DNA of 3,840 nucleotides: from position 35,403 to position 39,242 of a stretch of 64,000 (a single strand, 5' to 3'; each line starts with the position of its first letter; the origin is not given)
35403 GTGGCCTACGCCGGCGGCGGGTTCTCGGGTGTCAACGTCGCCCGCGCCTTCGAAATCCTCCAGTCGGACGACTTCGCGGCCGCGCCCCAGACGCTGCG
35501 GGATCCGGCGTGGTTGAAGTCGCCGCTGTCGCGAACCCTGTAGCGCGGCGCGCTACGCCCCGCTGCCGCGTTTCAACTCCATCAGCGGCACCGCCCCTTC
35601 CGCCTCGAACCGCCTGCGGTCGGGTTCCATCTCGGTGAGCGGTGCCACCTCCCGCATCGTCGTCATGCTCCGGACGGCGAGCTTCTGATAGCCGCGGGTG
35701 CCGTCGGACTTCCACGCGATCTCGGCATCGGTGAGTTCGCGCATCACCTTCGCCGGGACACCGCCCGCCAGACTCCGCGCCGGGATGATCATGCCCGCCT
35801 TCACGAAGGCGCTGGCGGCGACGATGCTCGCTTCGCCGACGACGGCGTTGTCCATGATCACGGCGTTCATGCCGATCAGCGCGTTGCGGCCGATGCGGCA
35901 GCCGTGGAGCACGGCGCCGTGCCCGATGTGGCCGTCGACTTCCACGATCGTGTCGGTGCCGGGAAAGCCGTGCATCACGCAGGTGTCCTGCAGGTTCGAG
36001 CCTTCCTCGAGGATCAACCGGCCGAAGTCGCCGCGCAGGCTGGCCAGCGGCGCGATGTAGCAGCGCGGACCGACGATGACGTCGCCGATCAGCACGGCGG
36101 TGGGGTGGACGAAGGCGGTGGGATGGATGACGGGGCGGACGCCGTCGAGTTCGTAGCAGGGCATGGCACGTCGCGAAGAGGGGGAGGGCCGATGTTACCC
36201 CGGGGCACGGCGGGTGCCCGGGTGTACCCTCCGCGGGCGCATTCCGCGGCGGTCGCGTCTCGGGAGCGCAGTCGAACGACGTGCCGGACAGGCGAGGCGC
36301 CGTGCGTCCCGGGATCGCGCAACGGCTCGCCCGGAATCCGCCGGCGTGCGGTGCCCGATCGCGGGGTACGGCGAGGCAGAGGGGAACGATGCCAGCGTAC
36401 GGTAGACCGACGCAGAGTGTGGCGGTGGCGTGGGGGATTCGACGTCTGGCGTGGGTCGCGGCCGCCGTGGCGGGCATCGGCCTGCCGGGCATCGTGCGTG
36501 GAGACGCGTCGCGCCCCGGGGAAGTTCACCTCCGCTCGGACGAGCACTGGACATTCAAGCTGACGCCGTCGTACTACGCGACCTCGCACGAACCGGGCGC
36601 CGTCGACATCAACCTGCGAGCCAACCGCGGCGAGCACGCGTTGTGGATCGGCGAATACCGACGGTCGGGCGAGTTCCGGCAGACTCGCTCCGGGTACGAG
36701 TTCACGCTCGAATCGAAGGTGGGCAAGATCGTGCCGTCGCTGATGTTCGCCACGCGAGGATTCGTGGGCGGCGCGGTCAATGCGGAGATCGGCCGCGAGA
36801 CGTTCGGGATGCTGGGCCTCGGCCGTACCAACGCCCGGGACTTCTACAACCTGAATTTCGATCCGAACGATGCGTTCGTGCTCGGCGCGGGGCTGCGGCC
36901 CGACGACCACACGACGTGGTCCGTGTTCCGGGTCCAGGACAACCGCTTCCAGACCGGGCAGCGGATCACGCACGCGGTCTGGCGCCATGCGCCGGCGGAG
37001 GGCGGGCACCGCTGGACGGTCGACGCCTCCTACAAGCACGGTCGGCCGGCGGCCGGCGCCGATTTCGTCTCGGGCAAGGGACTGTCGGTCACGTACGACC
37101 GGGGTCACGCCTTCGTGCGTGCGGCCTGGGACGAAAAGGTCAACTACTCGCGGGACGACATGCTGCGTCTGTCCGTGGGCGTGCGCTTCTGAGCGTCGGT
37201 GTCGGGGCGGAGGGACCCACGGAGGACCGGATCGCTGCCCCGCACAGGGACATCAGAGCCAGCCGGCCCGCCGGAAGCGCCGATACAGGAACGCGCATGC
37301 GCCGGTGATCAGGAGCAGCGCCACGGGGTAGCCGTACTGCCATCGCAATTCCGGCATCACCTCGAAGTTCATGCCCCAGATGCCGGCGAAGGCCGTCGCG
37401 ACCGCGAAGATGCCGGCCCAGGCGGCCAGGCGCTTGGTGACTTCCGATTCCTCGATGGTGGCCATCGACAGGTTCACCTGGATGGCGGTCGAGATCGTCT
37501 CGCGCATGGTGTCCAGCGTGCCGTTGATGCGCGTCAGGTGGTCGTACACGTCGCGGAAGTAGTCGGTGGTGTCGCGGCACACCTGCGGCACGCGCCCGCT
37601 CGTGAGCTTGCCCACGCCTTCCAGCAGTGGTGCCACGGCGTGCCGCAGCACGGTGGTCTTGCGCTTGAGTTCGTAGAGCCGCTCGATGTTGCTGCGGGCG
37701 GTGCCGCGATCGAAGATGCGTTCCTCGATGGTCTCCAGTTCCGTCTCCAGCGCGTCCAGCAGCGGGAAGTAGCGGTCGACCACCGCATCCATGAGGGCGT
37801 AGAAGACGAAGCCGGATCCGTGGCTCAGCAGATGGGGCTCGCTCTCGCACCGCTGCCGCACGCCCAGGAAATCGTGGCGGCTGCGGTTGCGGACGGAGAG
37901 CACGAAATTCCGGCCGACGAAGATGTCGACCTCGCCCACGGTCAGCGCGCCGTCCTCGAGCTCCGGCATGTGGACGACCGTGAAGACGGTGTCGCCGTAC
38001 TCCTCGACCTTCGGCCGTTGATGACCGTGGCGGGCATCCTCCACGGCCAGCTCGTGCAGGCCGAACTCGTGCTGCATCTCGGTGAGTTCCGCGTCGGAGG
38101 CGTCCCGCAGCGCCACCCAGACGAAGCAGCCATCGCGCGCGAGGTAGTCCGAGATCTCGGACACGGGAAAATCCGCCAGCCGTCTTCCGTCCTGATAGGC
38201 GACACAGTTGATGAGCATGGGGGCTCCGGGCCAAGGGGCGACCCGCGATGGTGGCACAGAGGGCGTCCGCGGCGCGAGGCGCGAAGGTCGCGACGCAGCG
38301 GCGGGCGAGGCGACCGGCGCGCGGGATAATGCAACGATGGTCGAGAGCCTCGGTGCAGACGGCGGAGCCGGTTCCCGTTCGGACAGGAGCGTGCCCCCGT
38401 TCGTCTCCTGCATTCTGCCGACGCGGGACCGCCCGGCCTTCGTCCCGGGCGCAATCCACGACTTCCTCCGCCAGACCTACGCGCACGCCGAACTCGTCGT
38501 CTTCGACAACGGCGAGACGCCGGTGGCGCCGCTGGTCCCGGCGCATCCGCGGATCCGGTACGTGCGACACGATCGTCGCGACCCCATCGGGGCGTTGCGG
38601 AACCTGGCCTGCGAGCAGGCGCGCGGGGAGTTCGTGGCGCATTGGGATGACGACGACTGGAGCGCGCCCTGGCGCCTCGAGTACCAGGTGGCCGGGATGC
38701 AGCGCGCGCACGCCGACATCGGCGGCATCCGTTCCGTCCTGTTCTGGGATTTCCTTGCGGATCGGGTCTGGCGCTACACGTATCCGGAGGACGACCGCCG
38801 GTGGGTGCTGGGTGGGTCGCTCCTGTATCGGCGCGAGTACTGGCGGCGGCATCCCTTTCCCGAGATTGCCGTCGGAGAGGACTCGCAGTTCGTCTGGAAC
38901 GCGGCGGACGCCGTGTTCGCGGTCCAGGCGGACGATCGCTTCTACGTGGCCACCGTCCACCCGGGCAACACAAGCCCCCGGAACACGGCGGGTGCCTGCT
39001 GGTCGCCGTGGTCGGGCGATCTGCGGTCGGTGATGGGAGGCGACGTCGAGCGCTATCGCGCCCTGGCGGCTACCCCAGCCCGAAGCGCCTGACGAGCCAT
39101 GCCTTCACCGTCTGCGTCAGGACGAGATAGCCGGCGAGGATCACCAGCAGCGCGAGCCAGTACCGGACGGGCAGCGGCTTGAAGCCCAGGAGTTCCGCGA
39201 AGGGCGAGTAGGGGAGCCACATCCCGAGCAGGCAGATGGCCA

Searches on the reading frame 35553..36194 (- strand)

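Call 44: search_protein_families(library=pfam, proteins=[window:35553-36194:-], max_evalue=0.001)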
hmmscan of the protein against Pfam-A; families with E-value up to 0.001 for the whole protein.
window:35553-36194:- (213 aa): 2 families
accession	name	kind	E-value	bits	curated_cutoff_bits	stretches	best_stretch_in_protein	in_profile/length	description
PF00132.30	Hexapep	-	5.6e-16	57.9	27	2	98-132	1-35/36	Bacterial transferase hexapeptide (six repeats)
PF25084.1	LbH_EIF2B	-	3.9e-05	24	54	1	79-137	25-87/105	EIF2B subunit epsilon LbH domain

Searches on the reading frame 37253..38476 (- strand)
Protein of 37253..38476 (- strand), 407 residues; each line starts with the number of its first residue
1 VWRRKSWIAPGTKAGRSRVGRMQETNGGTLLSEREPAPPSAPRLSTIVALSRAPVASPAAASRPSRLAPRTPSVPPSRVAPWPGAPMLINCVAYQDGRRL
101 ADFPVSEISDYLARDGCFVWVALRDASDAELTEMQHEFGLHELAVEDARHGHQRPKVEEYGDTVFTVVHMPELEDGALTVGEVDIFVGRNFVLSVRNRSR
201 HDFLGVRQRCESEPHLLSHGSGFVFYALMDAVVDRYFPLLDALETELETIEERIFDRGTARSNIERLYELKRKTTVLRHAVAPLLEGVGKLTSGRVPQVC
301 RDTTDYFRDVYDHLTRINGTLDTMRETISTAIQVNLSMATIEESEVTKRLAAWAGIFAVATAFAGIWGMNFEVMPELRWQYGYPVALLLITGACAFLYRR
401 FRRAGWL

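Call 44: search_protein_families(library=pfam, proteins=[window:37253-38476:-], max_evalue=0.001)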
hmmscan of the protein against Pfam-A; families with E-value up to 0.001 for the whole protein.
window:37253-38476:- (407 aa): 1 family
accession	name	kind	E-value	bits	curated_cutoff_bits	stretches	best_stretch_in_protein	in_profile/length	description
PF01544.23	CorA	-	1.1e-53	183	27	1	118-403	4-292/292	CorA-like Mg2+ transporter protein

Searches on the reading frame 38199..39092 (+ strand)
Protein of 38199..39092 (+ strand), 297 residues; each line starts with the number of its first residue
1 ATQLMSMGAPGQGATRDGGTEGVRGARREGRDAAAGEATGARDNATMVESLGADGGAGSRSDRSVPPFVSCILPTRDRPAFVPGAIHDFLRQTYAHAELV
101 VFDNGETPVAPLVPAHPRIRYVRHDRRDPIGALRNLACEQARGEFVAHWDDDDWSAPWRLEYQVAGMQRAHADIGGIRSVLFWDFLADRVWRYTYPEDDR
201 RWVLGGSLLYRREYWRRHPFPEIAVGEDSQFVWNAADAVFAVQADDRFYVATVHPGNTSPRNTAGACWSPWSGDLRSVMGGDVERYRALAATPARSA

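Call 44: search_protein_families(library=pfam, proteins=[window:38199-39092:+], max_evalue=0.001)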
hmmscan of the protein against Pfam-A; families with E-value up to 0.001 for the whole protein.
window:38199-39092:+ (297 aa): 1 family
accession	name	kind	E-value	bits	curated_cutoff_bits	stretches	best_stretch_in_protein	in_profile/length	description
PF00535.33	Glycos_transf_2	-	4.3e-16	59.7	23.3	1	70-174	1-111/168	Glycosyl transferase family 2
